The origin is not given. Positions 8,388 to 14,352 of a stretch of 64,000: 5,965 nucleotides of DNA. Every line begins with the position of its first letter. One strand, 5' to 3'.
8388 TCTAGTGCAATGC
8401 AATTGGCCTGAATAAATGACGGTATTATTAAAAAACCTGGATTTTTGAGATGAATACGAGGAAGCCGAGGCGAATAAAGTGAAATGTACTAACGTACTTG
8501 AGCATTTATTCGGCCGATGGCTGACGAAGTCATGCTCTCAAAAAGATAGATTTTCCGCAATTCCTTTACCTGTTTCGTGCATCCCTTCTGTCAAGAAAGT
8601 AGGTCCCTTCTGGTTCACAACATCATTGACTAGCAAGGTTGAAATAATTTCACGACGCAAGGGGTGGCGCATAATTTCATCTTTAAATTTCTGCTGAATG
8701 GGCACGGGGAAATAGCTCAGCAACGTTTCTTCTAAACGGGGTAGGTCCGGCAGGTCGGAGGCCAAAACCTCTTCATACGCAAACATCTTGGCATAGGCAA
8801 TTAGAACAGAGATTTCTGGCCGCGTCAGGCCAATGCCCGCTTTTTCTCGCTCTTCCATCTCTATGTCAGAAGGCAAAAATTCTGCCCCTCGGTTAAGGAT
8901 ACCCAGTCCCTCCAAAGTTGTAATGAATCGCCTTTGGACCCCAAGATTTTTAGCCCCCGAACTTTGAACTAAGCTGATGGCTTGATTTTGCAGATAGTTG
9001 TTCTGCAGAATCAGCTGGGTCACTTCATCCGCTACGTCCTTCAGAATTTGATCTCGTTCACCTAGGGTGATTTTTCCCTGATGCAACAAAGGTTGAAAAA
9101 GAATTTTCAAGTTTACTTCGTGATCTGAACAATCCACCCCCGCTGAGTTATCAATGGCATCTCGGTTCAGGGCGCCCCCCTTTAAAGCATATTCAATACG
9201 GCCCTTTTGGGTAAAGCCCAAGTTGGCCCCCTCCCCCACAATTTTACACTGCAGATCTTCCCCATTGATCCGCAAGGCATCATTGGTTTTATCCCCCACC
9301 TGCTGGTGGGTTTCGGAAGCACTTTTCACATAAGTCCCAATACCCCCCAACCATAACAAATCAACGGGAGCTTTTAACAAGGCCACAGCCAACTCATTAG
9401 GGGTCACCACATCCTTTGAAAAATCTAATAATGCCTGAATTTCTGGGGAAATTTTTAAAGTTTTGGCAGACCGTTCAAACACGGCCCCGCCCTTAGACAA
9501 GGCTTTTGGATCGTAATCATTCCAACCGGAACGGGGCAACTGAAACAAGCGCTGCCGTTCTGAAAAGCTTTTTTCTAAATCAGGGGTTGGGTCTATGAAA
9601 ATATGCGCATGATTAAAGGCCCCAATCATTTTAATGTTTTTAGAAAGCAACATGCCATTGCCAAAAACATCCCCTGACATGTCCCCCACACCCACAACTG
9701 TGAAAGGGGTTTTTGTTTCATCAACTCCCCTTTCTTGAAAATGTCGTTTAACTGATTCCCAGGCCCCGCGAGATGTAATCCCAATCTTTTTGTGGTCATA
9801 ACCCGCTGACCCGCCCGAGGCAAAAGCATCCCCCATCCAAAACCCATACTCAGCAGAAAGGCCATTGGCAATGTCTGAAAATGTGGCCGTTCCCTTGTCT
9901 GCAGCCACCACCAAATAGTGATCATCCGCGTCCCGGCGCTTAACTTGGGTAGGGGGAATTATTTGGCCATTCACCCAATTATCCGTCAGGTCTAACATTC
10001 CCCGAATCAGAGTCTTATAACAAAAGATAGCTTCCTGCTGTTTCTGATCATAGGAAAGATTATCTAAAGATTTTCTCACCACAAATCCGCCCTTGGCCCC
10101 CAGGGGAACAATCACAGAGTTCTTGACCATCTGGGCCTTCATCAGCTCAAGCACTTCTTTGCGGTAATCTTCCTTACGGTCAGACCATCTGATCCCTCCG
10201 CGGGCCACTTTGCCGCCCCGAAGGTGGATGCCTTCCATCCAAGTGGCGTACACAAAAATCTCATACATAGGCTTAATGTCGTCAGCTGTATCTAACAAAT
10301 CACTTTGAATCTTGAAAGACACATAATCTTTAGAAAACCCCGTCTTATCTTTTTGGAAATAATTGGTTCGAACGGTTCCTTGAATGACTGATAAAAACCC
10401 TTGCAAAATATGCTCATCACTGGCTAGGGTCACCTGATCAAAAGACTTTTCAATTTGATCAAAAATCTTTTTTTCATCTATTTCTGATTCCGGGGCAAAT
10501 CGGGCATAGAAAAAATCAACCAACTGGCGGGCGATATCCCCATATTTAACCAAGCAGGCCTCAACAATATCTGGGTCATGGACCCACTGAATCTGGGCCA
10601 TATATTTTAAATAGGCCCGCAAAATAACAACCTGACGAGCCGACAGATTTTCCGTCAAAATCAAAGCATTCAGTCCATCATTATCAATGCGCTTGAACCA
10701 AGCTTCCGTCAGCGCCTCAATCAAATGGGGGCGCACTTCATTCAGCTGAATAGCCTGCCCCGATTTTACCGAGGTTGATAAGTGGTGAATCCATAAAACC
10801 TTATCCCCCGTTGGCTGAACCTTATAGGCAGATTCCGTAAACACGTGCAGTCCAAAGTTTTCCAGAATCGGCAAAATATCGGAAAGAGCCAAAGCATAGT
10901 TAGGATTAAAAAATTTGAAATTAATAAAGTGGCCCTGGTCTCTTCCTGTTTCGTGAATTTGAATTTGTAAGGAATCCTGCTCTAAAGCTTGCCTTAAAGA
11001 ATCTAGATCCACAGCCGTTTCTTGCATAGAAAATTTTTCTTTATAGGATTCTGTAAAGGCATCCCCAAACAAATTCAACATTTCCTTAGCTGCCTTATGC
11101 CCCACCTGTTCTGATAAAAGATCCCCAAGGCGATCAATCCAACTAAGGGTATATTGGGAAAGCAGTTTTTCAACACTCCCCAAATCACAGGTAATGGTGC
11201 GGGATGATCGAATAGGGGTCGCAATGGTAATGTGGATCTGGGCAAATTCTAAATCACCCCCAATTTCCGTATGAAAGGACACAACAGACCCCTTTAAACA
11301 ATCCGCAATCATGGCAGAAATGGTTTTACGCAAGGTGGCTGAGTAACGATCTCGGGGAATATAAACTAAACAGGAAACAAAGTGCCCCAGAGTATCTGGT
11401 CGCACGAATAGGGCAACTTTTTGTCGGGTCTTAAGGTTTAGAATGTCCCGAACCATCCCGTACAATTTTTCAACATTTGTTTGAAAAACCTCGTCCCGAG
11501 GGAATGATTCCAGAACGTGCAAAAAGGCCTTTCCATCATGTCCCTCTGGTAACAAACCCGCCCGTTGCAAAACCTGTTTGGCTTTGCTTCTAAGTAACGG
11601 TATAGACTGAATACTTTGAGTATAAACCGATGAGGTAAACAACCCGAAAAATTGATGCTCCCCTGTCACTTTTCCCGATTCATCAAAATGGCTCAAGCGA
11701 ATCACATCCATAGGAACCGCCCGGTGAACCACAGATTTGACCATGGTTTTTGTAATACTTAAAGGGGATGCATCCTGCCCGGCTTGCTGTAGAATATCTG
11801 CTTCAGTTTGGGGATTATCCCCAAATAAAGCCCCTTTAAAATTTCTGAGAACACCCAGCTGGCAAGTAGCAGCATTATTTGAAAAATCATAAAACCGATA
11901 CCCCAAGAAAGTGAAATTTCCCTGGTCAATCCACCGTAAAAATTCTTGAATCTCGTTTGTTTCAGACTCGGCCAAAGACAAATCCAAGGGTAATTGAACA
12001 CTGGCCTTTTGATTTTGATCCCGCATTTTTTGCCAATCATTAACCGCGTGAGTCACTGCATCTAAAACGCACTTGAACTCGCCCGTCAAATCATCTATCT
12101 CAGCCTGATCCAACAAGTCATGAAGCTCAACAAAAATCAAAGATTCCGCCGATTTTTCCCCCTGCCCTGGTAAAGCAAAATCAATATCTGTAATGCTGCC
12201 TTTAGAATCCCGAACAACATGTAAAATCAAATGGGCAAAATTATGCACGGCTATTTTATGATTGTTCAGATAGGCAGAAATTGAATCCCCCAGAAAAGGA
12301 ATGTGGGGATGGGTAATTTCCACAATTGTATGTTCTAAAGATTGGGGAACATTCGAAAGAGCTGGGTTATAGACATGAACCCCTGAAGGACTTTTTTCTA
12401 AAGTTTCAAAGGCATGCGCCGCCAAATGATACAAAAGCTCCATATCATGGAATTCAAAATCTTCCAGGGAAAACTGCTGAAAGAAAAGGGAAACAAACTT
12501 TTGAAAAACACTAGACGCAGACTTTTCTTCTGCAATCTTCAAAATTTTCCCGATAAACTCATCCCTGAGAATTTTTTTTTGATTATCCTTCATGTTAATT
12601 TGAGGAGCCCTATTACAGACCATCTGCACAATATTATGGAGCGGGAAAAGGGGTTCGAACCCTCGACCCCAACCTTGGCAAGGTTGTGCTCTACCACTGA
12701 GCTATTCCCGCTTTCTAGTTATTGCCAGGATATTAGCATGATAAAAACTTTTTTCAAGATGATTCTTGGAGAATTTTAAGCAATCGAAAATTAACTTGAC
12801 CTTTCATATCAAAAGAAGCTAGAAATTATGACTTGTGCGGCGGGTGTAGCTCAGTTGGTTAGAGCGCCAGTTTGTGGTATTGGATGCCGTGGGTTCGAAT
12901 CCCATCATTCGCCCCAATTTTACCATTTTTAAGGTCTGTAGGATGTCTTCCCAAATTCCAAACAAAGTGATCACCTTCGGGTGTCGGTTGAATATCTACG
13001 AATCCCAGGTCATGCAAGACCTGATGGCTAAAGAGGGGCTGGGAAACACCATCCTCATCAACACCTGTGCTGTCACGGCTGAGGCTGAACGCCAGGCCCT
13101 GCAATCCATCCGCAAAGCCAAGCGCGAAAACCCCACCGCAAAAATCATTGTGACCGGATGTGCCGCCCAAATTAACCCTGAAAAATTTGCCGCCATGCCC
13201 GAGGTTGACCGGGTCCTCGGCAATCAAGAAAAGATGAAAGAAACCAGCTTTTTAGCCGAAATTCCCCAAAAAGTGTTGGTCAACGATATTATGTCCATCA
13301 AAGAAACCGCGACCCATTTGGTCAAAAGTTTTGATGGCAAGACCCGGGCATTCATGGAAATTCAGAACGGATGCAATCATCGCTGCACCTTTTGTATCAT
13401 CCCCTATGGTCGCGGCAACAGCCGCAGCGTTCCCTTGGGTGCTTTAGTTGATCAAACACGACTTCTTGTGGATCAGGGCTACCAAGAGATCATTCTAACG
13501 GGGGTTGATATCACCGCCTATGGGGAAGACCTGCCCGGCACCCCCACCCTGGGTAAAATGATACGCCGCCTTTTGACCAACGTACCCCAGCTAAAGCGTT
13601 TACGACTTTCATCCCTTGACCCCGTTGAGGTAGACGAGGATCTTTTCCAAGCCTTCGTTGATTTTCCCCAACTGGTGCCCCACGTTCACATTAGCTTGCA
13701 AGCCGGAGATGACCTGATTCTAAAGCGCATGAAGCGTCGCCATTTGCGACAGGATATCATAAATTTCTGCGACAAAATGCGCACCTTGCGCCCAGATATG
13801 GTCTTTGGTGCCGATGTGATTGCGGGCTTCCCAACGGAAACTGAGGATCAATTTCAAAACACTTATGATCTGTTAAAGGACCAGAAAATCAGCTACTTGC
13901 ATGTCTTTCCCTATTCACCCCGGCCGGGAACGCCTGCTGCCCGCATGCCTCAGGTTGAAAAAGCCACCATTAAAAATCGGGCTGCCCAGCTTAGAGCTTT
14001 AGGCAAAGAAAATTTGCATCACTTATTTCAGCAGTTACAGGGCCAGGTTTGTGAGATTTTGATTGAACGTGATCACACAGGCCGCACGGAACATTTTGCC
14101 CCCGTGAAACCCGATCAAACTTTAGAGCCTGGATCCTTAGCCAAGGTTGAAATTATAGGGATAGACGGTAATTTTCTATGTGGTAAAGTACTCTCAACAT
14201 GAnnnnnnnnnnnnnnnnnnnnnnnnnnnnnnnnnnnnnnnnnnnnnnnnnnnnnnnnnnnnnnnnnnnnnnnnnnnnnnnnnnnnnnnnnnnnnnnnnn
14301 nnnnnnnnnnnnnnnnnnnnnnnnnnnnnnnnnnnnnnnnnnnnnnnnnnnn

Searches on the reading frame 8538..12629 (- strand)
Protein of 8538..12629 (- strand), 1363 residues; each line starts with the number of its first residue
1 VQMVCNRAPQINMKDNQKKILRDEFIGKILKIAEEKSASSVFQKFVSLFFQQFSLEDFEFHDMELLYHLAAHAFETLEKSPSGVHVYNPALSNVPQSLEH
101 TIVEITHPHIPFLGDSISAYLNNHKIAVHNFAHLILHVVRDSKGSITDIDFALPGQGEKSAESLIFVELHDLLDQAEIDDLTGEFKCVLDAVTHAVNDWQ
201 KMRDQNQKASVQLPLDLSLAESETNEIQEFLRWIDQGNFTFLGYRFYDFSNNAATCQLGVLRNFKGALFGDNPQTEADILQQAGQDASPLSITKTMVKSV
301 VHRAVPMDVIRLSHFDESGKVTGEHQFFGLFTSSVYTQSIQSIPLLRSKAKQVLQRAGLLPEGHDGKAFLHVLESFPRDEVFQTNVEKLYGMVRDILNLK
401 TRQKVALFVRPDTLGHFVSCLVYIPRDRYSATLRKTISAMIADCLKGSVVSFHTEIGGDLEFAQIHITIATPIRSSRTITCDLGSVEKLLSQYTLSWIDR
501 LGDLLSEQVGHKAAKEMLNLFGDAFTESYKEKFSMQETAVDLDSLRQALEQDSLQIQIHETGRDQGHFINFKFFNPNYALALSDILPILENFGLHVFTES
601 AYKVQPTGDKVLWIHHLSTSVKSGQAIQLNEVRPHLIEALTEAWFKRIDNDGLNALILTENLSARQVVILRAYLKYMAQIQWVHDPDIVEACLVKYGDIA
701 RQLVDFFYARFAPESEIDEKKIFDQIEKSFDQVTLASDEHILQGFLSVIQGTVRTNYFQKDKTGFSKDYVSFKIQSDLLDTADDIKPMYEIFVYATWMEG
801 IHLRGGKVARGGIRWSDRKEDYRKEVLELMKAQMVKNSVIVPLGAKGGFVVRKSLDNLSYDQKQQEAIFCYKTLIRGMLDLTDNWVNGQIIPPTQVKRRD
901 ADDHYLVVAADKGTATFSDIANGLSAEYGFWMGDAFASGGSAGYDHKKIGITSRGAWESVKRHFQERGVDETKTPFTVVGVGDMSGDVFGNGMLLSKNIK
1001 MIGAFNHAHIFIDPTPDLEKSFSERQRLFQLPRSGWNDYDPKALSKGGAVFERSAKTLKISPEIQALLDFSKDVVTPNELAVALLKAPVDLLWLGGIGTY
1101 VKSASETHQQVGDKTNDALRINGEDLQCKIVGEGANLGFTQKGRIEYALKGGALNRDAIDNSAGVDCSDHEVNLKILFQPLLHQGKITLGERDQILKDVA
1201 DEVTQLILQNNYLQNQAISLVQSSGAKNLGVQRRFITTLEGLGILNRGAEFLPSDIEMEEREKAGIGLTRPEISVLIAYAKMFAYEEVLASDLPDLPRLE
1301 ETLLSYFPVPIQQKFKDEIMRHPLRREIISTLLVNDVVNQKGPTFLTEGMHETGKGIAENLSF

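Call 14: search_protein_families(library=pfam, proteins=[window:8538-12629:-], max_evalue=0.001)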
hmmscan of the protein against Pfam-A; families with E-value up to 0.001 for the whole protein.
window:8538-12629:- (1363 aa): 8 families
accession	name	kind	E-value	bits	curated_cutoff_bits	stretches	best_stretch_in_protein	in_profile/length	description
PF05088.18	Bac_GDH_CD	-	7.1e-241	800.4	22.8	1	725-1220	1-496/497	Bacterial NAD-glutamate dehydrogenase, catalytic domain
PF21074.2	GDH_C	-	1.4e-35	123.5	26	1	1266-1359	2-95/339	Glutamate dehydrogenase, C-terminal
PF21075.3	GDH_ACT1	-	3.1e-26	92.3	23.7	1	45-183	1-142/144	Glutamate dehydrogenase, ACT1 domain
PF21078.2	GDH_HM3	-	3.1e-21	75.7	24.6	1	649-713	2-66/66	Glutamate dehydrogenase, helical motif 3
PF21073.2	GDH_HM1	-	3.9e-20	72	21.2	1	343-402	1-60/60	Glutamate dehydrogenase, helical motif 1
PF21076.3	GDH_ACT2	-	1.2e-18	67.9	22.8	1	407-497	2-89/90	Glutamate dehydrogenase, ACT2 domain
PF21077.3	GDH_ACT3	-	2.9e-15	56.2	22.2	1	554-631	2-79/80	Glutamate dehydrogenase, ACT3 domain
PF21079.2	GDH_HM2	-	1.1e-05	25.7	21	1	505-545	2-42/45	Glutamate dehydrogenase, helical motif 2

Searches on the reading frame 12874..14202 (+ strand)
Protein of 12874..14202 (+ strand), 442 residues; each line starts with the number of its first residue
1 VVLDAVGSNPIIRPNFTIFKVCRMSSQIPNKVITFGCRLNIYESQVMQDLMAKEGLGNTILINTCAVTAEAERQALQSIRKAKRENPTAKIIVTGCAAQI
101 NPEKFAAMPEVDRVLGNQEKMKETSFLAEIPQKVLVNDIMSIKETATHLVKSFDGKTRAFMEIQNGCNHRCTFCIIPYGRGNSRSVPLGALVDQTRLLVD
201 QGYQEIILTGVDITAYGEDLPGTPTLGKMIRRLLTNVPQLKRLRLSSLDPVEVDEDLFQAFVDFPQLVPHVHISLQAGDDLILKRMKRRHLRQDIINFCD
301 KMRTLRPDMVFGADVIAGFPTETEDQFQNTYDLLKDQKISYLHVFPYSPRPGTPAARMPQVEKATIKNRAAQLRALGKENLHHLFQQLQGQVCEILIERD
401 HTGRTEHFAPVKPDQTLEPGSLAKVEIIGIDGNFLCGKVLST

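Call 14: search_protein_families(library=pfam, proteins=[window:12874-14202:+], max_evalue=0.001)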
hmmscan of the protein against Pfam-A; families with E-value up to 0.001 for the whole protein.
window:12874-14202:+ (442 aa): 2 families
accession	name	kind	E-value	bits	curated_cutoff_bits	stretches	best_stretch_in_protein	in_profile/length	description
PF04055.27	Radical_SAM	-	2.4e-25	90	29.5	1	161-334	1-166/166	Radical SAM superfamily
PF00919.26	UPF0004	-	3.7e-19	69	27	1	32-116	4-98/98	Uncharacterized protein family UPF0004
